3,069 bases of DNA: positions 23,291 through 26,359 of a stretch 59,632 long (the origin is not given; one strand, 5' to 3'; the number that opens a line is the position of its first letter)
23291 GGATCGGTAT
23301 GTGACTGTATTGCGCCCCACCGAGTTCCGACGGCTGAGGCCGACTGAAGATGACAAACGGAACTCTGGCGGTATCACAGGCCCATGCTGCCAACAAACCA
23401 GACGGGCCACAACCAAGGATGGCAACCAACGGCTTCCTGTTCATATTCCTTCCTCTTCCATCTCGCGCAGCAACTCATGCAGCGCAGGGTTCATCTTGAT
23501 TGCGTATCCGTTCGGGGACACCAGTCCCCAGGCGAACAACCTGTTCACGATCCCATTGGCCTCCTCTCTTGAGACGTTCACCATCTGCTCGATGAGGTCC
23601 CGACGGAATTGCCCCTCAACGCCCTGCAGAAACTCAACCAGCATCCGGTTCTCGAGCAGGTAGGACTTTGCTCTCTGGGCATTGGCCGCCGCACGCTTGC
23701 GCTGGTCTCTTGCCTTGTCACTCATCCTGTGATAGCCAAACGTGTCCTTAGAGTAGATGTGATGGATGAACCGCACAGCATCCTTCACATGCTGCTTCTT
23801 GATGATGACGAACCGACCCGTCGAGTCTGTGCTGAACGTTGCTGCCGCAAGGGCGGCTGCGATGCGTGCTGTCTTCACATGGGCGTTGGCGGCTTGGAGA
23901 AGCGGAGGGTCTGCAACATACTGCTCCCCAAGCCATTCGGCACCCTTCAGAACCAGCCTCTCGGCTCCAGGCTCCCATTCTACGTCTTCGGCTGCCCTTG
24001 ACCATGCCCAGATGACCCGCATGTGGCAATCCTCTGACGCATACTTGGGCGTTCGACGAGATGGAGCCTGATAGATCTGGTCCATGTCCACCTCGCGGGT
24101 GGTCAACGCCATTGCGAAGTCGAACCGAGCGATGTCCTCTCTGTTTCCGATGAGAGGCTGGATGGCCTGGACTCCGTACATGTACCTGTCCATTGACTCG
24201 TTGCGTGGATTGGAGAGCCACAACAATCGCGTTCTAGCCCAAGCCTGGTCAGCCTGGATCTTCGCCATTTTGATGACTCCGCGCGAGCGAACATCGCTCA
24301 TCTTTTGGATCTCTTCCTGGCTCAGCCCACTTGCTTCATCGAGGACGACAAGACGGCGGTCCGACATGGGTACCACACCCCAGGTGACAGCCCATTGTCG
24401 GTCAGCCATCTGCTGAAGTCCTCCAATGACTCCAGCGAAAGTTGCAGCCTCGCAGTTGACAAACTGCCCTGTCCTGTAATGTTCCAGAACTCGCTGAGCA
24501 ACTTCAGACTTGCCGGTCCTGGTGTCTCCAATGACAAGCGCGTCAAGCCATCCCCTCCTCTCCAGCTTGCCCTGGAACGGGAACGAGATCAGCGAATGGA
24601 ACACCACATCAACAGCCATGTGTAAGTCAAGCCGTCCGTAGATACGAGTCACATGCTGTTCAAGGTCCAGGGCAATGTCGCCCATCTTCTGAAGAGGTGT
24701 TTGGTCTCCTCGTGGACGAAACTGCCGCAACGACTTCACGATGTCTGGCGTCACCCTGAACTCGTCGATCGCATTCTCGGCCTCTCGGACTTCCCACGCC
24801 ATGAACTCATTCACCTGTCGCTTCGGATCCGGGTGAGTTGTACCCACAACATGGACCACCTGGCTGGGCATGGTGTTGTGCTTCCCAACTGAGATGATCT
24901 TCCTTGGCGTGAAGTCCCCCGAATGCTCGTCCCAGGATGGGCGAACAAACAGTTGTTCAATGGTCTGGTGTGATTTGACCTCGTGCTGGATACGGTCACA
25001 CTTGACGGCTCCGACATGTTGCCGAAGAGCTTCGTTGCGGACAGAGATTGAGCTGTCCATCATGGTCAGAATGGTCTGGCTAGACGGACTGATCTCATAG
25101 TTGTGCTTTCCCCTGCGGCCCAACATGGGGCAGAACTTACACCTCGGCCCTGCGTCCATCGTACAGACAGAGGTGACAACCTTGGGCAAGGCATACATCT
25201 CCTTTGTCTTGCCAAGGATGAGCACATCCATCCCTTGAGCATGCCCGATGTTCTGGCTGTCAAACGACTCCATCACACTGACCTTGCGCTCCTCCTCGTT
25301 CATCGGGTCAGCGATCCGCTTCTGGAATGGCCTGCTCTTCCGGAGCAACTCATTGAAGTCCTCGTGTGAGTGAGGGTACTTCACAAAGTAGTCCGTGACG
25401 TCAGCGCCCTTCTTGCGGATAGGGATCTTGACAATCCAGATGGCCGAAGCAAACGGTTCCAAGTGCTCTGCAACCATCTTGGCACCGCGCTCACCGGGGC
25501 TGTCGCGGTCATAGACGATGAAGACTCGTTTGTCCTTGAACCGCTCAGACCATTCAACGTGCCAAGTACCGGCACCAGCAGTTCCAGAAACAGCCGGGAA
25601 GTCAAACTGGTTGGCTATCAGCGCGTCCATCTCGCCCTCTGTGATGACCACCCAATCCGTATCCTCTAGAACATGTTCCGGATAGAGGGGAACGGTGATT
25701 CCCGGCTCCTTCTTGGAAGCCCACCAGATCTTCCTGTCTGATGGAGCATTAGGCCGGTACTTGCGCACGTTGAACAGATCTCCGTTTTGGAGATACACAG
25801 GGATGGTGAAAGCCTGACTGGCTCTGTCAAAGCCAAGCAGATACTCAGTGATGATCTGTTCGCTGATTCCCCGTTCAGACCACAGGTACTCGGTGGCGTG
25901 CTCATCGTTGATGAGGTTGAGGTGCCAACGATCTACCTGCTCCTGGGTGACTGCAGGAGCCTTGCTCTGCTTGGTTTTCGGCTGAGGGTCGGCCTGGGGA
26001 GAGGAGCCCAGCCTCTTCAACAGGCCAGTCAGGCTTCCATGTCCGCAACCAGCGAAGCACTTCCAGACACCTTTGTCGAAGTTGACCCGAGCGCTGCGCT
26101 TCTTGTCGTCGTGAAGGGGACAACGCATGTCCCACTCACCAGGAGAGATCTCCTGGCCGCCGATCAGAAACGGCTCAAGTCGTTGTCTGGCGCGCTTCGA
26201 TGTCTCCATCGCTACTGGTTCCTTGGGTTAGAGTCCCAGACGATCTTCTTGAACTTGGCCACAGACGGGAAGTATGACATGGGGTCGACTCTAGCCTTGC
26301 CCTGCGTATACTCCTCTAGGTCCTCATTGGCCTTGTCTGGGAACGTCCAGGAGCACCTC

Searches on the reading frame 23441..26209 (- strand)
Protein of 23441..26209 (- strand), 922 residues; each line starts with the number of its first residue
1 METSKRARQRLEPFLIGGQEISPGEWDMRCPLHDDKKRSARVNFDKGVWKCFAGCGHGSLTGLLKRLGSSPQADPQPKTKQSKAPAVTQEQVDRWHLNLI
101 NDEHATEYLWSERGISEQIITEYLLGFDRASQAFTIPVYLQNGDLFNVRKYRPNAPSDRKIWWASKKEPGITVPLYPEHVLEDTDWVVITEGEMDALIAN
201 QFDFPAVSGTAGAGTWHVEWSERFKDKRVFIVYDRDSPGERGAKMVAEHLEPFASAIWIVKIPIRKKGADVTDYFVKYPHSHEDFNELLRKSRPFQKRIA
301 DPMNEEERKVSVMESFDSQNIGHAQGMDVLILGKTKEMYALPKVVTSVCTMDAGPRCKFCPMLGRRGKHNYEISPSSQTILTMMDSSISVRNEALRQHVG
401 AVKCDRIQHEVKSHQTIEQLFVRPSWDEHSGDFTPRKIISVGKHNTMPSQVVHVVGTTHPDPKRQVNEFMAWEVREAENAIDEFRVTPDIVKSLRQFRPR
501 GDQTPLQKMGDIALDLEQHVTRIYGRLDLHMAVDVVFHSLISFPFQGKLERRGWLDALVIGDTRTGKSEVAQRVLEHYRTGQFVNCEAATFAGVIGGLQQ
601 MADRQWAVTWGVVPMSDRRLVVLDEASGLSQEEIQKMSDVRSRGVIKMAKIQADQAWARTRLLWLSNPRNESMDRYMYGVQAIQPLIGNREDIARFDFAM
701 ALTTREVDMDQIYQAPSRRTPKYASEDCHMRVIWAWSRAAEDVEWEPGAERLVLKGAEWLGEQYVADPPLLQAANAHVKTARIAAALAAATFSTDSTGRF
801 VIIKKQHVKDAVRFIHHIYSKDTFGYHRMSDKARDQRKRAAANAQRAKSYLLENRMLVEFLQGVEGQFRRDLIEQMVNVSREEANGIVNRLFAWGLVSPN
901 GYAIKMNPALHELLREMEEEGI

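Call 10: search_protein_families(library=phrogs, proteins=[window:23441-26209:-], max_evalue=0.001)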
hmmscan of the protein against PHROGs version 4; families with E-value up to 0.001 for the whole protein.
window:23441-26209:- (922 aa): 9 families
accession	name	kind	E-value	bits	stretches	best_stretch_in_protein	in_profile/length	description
phrog_18685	-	unknown function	1.1e-59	203.3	1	307-894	382-991/1028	-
phrog_47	-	DNA, RNA and nucleotide metabolism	8.6e-31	108.3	1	22-295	47-336/947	DNA primase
phrog_239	-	DNA, RNA and nucleotide metabolism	6.3e-19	69.4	1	29-296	44-316/801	DNA primase/helicase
phrog_6088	-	DNA, RNA and nucleotide metabolism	2.1e-17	63.8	1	20-283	17-288/772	DNA primase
phrog_6444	-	DNA, RNA and nucleotide metabolism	1.4e-14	54.9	1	183-297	258-371/577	DNA primase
phrog_849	-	DNA, RNA and nucleotide metabolism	1.9e-11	44.6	1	104-277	148-330/435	DNA primase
phrog_10371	-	DNA, RNA and nucleotide metabolism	3.4e-10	39.8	1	550-652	322-425/683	DNA helicase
phrog_360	-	DNA, RNA and nucleotide metabolism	9.8e-08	33.2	1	27-66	31-70/133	DNA primase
phrog_2304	-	DNA, RNA and nucleotide metabolism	1e-06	29.9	1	24-68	31-75/133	DNA primase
